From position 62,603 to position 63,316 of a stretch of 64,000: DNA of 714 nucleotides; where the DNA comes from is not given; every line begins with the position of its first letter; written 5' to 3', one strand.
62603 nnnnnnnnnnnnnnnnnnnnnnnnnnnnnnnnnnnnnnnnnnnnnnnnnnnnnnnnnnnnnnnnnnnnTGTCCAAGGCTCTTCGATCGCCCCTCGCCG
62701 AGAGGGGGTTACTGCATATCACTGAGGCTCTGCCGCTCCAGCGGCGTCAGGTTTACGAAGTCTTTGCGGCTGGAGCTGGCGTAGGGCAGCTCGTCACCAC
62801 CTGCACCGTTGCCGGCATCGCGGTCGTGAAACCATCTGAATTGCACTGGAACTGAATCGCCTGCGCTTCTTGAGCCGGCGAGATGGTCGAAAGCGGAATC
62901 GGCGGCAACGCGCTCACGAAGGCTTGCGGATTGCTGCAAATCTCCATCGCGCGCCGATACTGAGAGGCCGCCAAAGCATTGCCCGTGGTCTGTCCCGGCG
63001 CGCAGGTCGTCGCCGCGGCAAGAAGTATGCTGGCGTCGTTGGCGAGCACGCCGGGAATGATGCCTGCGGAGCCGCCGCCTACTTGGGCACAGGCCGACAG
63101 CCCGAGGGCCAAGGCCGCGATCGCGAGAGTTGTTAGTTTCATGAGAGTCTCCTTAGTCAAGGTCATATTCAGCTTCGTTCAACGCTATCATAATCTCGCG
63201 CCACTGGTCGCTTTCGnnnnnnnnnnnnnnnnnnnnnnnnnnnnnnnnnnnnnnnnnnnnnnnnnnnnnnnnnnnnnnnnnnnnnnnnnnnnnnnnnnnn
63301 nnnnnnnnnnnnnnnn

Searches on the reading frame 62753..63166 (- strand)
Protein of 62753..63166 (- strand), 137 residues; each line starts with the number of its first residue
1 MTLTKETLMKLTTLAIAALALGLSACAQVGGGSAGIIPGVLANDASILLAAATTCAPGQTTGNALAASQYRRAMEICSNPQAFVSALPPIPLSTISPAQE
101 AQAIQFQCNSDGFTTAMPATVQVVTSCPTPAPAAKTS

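Call 23: search_protein_families(library=pfam, proteins=[window:62753-63166:-], max_evalue=0.05)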
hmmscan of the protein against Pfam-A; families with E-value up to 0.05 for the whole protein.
window:62753-63166:- (137 aa): 0 families

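Call 99: search_protein_families(library=phrogs, proteins=[window:62753-63166:-], max_evalue=0.001)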
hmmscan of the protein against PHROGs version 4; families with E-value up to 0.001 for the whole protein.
window:62753-63166:- (137 aa): 0 families
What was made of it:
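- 62753..63166 (-): Lipobox protein (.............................). Possibly an o-spanin, which would point to a diderm host. The only signal-peptide-like N-terminus outside the late operon. No family hit (calls 23, 99).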
